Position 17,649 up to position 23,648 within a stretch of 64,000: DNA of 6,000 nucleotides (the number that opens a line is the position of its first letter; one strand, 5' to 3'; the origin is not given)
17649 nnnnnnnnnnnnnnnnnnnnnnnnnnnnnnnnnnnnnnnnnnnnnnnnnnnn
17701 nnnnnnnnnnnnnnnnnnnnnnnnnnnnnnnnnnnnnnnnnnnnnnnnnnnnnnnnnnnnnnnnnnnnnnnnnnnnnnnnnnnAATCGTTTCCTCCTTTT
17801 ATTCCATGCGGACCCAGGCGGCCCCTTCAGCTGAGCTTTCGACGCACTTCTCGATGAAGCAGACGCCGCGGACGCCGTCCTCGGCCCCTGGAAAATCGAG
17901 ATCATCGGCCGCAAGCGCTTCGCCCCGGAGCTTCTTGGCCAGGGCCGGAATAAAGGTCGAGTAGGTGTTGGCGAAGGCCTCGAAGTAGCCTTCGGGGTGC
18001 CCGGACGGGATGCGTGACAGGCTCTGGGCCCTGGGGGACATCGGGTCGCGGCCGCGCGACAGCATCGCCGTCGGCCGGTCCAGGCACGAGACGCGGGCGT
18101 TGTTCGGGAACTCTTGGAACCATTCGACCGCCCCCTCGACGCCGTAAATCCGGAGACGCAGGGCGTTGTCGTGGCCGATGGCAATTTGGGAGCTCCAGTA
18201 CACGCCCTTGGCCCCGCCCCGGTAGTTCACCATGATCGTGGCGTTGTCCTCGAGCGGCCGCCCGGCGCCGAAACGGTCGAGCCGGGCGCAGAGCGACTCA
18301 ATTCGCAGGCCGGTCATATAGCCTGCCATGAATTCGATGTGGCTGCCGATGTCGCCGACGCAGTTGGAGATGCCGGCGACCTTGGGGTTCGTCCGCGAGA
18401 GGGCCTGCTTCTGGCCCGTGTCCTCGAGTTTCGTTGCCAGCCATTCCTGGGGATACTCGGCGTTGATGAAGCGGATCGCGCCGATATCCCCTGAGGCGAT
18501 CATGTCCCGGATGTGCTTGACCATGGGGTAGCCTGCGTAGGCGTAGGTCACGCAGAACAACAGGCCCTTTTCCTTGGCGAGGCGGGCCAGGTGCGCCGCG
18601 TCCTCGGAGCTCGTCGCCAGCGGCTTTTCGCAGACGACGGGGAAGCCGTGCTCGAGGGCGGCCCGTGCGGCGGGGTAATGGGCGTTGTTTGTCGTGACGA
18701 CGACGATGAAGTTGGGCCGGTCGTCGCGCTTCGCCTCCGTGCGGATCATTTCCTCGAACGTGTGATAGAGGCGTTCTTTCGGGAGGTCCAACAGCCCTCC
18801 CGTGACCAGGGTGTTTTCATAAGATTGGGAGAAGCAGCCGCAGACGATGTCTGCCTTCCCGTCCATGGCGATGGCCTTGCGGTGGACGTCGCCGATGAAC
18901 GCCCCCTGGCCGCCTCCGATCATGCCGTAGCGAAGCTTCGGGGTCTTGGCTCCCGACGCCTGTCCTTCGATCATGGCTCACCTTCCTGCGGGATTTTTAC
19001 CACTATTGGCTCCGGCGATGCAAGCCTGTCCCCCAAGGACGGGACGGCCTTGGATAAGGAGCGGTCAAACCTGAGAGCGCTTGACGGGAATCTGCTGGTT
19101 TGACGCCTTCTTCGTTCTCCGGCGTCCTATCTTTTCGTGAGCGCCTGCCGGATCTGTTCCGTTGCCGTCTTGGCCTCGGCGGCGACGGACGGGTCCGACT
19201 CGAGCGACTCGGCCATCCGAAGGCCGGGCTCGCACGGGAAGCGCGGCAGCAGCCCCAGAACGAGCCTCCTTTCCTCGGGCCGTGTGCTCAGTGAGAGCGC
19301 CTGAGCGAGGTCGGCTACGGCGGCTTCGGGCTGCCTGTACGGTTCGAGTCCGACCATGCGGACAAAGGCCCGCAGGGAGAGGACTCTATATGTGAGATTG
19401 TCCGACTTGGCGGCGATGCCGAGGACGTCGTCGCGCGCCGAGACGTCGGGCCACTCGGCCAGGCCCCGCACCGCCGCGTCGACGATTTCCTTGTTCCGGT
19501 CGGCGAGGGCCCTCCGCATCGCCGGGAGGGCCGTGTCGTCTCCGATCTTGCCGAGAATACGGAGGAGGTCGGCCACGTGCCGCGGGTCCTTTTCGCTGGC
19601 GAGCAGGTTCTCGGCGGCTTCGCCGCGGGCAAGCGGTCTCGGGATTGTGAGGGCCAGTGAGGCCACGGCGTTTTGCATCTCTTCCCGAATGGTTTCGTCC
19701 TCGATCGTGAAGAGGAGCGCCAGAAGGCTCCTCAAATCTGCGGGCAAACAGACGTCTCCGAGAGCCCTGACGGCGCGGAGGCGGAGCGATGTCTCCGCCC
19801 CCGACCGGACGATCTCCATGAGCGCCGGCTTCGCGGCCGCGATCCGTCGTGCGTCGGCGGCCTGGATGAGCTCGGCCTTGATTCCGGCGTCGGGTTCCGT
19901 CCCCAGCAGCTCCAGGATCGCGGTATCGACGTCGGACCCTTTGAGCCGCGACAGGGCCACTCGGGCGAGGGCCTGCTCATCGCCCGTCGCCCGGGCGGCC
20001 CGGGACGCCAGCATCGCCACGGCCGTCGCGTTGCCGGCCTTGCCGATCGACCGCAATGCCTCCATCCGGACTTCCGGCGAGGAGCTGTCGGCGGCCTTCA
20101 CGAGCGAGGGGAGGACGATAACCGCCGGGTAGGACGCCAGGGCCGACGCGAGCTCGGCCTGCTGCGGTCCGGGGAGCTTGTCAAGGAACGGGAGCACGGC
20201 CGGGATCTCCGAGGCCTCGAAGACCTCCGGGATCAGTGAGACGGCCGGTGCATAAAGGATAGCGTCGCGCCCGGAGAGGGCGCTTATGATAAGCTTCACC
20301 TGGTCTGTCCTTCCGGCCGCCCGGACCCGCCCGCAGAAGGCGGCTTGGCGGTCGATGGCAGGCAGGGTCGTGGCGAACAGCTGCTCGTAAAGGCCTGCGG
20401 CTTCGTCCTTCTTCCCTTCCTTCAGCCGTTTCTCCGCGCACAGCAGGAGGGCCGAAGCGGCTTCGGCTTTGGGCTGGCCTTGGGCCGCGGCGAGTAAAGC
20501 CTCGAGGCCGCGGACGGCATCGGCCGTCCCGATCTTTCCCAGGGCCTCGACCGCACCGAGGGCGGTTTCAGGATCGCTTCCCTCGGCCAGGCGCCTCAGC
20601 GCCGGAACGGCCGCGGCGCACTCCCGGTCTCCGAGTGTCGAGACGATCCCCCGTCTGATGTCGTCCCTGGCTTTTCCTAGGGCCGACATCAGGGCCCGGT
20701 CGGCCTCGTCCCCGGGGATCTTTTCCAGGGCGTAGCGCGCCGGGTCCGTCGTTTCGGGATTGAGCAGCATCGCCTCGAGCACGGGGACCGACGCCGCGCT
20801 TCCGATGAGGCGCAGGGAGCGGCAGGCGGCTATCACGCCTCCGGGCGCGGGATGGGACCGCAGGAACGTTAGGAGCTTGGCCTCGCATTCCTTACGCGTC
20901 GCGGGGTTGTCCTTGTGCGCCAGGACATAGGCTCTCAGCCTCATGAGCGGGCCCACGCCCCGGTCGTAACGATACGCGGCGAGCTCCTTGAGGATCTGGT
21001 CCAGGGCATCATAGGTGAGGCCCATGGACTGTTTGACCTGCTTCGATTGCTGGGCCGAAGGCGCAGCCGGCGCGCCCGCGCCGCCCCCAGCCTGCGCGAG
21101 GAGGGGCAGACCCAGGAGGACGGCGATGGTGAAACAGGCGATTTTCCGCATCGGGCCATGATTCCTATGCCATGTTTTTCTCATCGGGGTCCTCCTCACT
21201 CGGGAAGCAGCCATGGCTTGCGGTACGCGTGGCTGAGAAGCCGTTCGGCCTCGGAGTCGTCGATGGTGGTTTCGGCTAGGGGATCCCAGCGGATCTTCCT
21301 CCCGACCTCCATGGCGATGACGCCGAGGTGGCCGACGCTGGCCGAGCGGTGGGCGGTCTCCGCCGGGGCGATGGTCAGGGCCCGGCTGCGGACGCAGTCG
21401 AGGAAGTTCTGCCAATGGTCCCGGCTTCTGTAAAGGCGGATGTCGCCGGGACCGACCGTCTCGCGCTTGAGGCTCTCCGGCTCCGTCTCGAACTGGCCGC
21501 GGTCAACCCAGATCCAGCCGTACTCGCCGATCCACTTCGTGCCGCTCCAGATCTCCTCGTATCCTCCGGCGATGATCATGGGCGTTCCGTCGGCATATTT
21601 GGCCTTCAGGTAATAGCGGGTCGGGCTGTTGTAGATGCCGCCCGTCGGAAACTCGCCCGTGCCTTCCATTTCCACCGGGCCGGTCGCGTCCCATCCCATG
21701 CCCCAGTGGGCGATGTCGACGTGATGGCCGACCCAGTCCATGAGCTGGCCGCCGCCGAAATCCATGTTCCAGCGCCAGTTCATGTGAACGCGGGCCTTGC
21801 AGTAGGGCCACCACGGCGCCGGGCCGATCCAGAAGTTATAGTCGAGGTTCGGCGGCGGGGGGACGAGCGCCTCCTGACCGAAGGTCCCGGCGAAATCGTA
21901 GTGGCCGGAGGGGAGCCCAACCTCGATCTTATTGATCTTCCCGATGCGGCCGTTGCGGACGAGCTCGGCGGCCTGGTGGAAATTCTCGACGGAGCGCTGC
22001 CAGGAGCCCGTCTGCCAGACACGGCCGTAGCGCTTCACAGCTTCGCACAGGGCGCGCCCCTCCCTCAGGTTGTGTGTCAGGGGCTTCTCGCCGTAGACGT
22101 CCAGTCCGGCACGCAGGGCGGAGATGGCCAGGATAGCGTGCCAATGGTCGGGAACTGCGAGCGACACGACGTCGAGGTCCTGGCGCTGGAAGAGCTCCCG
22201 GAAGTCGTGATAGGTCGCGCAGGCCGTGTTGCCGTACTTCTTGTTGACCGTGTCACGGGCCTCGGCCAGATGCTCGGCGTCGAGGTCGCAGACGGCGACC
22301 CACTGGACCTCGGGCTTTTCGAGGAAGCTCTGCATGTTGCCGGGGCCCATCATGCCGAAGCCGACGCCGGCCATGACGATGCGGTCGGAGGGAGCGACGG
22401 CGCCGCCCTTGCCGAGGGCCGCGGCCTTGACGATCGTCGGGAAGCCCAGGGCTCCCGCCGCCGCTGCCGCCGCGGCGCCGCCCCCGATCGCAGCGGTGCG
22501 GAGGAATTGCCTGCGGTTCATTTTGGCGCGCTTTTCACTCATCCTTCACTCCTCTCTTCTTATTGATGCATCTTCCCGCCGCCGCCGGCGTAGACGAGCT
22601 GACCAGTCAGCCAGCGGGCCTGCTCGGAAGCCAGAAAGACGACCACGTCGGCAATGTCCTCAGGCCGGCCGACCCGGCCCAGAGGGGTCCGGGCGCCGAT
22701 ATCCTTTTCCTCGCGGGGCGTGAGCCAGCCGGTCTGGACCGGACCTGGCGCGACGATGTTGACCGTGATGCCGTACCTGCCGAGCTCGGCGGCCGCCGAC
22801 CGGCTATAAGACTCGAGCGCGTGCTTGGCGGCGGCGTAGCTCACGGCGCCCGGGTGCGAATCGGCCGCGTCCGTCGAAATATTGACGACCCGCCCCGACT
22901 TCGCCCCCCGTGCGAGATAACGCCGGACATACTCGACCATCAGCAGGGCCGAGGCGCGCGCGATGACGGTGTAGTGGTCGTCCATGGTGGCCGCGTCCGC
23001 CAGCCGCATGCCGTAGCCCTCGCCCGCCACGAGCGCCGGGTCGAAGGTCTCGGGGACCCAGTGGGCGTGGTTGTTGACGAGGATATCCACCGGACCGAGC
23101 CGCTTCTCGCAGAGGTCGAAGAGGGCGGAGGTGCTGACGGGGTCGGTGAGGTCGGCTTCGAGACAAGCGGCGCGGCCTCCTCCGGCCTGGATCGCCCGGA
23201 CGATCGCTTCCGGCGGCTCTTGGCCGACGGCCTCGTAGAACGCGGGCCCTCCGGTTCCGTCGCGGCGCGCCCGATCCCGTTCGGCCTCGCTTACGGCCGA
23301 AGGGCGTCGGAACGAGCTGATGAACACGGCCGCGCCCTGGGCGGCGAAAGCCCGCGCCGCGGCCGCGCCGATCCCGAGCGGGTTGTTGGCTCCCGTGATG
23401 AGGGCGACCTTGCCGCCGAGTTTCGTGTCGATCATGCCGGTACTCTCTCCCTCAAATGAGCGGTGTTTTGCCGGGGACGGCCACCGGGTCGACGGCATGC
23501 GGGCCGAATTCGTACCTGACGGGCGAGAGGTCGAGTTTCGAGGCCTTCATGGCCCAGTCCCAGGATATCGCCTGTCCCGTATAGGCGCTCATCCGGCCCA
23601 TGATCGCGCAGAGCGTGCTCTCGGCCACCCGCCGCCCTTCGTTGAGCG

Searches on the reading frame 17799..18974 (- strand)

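Call 3: search_protein_families(library=pfam, proteins=[window:17799-18974:-], max_evalue=0.01)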
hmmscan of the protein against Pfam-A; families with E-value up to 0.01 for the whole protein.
window:17799-18974:- (391 aa): 3 families
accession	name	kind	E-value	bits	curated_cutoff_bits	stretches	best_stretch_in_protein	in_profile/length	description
PF22725.1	GFO_IDH_MocA_C3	-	4.9e-20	72.2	27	1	153-283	2-123/124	GFO/IDH/MocA C-terminal domain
PF01408.29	GFO_IDH_MocA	-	8.6e-17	62.4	24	1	14-143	1-119/120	Oxidoreductase family, NAD-binding Rossmann fold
PF02894.22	GFO_IDH_MocA_C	-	1.2e-08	35.5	22.9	1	205-389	42-217/218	Oxidoreductase family, C-terminal alpha/beta domain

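Call 4: search_protein_families(library=ncbifam, proteins=[window:17799-18974:-], max_evalue=0.01)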
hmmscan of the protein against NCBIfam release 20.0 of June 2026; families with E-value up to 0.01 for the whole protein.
window:17799-18974:- (391 aa): 9 families
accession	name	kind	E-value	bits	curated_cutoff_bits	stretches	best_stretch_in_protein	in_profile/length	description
NF052479.1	LevoglcsnDh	equivalog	2e-22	79.4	650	1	83-244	70-224/386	levoglucosan dehydrogenase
NF041392.1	XylDh_Gfo6_Halo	equivalog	1.7e-17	63.2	350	1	85-291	81-281/350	D-xylose 1-dehydrogenase Gfo6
TIGR04380.1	myo_inos_iolG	equivalog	5.5e-11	41.9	355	1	14-171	2-149/330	inositol 2-dehydrogenase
NF008607.0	PRK11579.1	subfamily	2.5e-10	39.9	330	1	86-174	64-152/346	oxidoreductase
NF040723.1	UDP-GlcNAcDh_Arch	equivalog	5.6e-10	39.2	450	1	90-259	64-213/302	UDP-N-acetylglucosamine 3-dehydrogenase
NF007574.0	PRK10206.1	equivalog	6.5e-09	35.3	352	1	83-172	62-151/345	oxidoreductase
NF058561.1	BT_2158_fam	equivalog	1.6e-06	27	750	1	63-172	76-182/487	glycoside 3-dehydrogenase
NF052679.1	InsChiInosDhIolG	equivalog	0.00038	19.6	540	1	88-136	68-116/343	bifunctional inositol 2-dehydrogenase/D-chiro-inositol 1-dehydrogenase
NF058563.1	BT_2159_fam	equivalog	0.0086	15.1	650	0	84-170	60-146/350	disaccharide 3-dehydrogenase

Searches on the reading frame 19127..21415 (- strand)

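Call 34: search_protein_families(library=pfam, proteins=[window:19127-21415:-], max_evalue=0.0001)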
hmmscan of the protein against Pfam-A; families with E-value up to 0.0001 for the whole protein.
window:19127-21415:- (762 aa): 2 families
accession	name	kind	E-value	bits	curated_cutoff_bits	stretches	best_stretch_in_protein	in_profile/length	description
PF13646.12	HEAT_2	-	1.1e-30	106.2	27.7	3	241-323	3-87/88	HEAT repeats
PF02985.28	HEAT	-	1.4e-05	25.4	23.5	0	434-459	1-26/31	HEAT repeat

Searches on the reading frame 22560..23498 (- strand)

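Call 34: search_protein_families(library=pfam, proteins=[window:22560-23498:-], max_evalue=0.0001)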
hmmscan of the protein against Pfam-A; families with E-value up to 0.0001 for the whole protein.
window:22560-23498:- (312 aa): 2 families
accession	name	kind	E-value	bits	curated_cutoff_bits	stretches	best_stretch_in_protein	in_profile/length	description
PF13561.12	adh_short_C2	-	7.9e-43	147.2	27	1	97-307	33-234/236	Enoyl-(Acyl carrier protein) reductase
PF00106.31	adh_short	-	1.1e-31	110.3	26.6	1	92-264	33-192/195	short chain dehydrogenase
